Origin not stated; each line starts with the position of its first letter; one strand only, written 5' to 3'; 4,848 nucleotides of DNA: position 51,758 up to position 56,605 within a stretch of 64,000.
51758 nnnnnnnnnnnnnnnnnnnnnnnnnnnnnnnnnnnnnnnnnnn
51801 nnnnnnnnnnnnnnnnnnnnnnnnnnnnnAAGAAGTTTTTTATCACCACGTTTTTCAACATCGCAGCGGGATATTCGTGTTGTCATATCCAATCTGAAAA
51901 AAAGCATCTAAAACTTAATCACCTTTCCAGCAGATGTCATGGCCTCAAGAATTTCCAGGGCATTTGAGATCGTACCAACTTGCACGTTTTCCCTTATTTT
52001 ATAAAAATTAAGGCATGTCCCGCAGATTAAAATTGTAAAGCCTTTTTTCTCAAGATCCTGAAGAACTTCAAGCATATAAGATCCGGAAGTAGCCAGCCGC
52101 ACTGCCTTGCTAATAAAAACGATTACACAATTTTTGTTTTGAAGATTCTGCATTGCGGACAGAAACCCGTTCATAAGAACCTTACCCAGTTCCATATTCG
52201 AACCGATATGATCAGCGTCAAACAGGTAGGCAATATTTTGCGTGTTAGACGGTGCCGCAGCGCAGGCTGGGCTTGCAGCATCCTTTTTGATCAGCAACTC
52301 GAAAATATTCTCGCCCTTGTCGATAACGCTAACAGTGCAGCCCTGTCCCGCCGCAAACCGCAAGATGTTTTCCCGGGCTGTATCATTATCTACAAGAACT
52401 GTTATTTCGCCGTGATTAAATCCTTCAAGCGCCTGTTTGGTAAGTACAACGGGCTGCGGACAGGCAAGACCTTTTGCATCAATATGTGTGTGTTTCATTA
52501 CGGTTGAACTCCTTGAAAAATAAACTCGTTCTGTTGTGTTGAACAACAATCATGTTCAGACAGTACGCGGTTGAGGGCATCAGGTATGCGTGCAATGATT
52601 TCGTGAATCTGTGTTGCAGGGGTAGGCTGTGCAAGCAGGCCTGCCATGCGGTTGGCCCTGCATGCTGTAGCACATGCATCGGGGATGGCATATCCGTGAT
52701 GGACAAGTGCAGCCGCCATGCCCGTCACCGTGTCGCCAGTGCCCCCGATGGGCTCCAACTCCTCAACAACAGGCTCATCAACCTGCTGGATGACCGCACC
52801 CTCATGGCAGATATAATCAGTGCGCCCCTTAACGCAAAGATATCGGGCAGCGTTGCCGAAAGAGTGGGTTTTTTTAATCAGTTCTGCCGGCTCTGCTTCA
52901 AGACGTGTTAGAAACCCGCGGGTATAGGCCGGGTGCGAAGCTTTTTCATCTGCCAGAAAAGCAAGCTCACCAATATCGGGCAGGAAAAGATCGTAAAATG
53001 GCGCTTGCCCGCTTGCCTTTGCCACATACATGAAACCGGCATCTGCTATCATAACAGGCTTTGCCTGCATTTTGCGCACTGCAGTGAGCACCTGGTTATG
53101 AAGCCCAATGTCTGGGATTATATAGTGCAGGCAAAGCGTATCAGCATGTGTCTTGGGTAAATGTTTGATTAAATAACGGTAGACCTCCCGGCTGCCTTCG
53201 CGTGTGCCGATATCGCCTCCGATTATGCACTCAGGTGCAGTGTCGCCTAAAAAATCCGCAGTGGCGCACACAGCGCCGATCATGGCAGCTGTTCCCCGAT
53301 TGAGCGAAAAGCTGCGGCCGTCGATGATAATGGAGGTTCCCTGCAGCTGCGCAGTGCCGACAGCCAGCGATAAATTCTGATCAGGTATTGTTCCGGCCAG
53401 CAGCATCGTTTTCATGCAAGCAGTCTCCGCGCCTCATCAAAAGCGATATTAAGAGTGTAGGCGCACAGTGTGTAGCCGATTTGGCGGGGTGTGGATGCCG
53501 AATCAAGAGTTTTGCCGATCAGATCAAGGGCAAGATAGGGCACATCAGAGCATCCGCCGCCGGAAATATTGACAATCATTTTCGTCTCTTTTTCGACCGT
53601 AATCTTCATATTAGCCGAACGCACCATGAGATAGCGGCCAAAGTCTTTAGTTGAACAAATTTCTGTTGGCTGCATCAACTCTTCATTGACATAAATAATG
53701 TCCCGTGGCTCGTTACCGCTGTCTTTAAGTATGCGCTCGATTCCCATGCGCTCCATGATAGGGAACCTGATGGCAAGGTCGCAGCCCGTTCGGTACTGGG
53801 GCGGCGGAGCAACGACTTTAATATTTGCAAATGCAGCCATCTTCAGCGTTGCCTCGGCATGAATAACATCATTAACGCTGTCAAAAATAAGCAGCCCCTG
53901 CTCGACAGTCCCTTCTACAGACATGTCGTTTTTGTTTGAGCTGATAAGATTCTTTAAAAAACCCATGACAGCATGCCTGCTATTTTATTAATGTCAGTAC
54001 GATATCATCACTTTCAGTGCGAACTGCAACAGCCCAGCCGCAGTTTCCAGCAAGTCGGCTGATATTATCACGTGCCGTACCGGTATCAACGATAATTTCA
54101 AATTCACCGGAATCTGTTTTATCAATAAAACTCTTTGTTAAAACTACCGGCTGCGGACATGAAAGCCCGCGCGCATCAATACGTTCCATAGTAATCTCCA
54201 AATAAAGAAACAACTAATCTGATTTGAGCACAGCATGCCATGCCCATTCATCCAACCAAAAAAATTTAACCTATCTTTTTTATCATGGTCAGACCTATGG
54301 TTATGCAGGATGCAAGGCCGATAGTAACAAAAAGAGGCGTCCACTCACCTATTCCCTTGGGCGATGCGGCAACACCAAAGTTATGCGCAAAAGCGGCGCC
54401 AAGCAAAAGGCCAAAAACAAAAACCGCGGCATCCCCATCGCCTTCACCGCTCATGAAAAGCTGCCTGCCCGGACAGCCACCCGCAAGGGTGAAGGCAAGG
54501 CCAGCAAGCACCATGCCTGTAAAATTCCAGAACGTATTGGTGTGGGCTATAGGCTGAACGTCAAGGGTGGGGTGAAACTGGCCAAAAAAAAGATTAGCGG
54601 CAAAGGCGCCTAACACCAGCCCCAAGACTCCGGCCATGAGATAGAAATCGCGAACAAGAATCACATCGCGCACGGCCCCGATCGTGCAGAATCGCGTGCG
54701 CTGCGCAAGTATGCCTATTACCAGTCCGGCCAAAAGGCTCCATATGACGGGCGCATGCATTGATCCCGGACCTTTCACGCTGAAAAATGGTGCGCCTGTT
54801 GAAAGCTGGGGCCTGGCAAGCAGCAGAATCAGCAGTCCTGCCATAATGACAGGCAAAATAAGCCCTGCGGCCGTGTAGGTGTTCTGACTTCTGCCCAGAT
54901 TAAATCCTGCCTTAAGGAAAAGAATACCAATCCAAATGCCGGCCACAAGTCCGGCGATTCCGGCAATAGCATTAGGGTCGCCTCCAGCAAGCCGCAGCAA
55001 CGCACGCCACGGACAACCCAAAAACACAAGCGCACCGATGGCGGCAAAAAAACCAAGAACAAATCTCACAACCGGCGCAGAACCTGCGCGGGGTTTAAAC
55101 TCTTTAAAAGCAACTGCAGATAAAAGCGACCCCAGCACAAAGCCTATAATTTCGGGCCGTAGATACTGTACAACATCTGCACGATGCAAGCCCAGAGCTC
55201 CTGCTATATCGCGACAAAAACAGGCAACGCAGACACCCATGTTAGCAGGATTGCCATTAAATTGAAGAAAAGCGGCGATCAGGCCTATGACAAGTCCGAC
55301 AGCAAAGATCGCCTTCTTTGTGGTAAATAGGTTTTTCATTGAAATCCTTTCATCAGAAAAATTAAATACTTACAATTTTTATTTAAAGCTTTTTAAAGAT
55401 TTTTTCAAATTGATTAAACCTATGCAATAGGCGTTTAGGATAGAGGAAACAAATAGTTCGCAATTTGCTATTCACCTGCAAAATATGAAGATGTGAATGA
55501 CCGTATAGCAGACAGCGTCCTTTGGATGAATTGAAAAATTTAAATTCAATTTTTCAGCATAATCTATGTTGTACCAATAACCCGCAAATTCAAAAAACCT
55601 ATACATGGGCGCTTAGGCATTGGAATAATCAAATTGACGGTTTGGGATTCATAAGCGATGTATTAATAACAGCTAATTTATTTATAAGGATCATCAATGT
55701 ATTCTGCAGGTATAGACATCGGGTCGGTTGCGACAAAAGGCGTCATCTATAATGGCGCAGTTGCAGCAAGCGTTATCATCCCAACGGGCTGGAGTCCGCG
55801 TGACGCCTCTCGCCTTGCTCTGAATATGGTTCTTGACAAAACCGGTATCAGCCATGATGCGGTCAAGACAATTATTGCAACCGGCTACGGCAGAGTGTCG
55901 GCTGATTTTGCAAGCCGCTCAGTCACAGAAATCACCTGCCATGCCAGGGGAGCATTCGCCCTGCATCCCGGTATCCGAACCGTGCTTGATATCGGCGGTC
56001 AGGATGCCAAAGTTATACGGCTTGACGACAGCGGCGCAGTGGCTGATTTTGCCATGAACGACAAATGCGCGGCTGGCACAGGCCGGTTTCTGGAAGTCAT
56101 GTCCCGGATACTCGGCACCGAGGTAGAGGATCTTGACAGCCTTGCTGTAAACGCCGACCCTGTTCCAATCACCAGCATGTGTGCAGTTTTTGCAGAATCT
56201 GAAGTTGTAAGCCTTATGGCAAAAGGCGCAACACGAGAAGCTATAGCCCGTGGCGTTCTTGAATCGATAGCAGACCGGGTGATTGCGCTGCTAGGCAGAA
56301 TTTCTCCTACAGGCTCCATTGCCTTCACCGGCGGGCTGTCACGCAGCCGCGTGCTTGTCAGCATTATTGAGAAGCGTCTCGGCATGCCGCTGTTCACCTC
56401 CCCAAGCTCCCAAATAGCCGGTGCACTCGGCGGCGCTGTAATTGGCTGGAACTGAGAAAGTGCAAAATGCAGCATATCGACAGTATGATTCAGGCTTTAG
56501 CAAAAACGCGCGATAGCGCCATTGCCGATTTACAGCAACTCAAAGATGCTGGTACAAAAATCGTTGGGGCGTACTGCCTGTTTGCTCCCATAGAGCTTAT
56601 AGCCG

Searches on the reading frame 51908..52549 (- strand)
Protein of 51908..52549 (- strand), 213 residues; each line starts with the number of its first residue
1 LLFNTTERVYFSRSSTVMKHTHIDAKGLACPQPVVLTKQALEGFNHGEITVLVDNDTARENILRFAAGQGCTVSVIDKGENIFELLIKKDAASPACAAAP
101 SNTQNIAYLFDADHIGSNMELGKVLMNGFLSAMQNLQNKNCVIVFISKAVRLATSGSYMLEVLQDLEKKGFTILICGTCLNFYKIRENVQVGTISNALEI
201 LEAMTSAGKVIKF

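Call 29: search_protein_families(library=ncbifam, max_evalue=0.001, proteins=[window:51908-52549:-])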
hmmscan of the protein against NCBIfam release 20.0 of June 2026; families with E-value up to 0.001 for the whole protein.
window:51908-52549:- (213 aa): 3 families
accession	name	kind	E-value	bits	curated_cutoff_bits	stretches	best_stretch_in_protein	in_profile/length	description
TIGR03527.1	selenium_YedF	equivalog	2.8e-55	187.2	110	1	23-212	1-193/194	sulfurtransferase-like selenium metabolism protein YedF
NF001423.0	PRK00299.1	equivalog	8.2e-06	25.6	78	1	19-89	8-79/82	sulfurtransferase TusA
NF008242.0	PRK11018.1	equivalog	2.1e-05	24.1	79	1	17-89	5-78/78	sulfurtransferase-like selenium metabolism protein YedF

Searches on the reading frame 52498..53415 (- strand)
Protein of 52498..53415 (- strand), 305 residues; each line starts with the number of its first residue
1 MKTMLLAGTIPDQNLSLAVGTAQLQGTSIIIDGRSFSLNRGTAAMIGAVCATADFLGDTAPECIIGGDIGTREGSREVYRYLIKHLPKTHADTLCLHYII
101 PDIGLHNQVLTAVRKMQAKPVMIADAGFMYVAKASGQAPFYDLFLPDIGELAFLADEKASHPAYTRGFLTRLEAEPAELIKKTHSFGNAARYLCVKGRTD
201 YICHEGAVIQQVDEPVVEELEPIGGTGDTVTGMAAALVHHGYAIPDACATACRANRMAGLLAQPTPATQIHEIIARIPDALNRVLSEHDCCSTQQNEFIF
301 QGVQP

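Call 15: search_protein_families(library=ncbifam, max_evalue=1e-8, proteins=[window:52498-53415:-])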
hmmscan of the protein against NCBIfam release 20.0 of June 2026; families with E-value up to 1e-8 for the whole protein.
window:52498-53415:- (305 aa): 0 families

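Call 29: search_protein_families(library=ncbifam, max_evalue=0.001, proteins=[window:52498-53415:-])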
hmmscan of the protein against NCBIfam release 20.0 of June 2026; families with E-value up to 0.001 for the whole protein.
window:52498-53415:- (305 aa): 2 families
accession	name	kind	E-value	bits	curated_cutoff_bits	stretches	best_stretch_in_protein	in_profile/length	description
TIGR00196.1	yjeF_cterm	hypoth_equivalog_domain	0.00015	21.2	129.85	1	223-267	214-258/277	NAD(P)H-hydrate dehydratase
NF006830.1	PRK09355.1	equivalog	0.00029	20.3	180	1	149-283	122-249/263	hydroxyethylthiazole kinase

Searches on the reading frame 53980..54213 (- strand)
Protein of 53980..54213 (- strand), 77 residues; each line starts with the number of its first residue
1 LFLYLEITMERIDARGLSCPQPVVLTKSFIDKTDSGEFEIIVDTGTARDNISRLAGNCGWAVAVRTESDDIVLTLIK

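Call 29: search_protein_families(library=ncbifam, max_evalue=0.001, proteins=[window:53980-54213:-])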
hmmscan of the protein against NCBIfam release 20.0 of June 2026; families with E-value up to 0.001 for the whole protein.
window:53980-54213:- (77 aa): 3 families
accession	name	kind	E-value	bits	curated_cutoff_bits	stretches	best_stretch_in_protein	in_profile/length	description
TIGR03527.1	selenium_YedF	equivalog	9.1e-16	58.3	110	1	12-75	1-65/194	sulfurtransferase-like selenium metabolism protein YedF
NF001423.0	PRK00299.1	equivalog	7.2e-05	22.6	78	1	10-49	10-51/82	sulfurtransferase TusA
NF008242.0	PRK11018.1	equivalog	0.00026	20.6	79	1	11-63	10-63/78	sulfurtransferase-like selenium metabolism protein YedF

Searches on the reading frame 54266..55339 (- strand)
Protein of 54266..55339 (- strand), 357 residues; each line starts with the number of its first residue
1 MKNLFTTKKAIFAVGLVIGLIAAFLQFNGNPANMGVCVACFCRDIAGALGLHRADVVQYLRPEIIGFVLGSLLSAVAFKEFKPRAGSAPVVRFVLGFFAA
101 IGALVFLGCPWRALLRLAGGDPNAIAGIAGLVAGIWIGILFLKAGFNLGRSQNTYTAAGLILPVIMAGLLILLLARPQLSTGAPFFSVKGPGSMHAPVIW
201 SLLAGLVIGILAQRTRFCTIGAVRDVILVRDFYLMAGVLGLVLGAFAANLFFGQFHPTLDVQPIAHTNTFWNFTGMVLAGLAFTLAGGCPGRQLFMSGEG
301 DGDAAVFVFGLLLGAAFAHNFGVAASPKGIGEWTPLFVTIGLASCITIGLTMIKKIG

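Call 15: search_protein_families(library=ncbifam, max_evalue=1e-8, proteins=[window:54266-55339:-])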
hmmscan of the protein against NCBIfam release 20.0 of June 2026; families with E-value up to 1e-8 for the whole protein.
window:54266-55339:- (357 aa): 2 families
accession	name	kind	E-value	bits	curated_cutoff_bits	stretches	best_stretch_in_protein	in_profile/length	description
TIGR04112.1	seleno_YedE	equivalog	2.5e-143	477.3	200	1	11-349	2-336/337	YedE family putative selenium transporter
NF052577.1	ThSTportTsuASprch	equivalog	8.7e-14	51.6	400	1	201-311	5-115/330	thiosulfate transporter TsuA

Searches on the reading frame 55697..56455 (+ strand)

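Call 15: search_protein_families(library=ncbifam, max_evalue=1e-8, proteins=[window:55697-56455:+])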
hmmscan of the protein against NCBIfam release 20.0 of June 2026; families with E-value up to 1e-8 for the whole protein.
window:55697-56455:+ (252 aa): 5 families
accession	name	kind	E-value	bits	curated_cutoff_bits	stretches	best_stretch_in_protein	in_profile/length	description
TIGR00241.1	CoA_E_activ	domain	4.4e-78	262.2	125.4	1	2-249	1-248/248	acyl-CoA dehydratase activase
TIGR03192.1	benz_CoA_bzdQ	equivalog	2.1e-55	188.2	380.2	1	3-251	34-287/293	benzoyl-CoA reductase, bzd-type, subunit Q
TIGR02261.1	benz_CoA_red_D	equivalog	5e-37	127.5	312.85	1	3-250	3-262/262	benzoyl-CoA reductase subunit D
TIGR02259.1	benz_CoA_red_A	equivalog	7.6e-37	127.1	578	1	57-224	231-405/432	benzoyl-CoA reductase subunit A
TIGR03286.1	methan_mark_15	hypoth_equivalog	9.8e-33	113.7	455.75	1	3-249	146-400/404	methanogenesis marker 15 protein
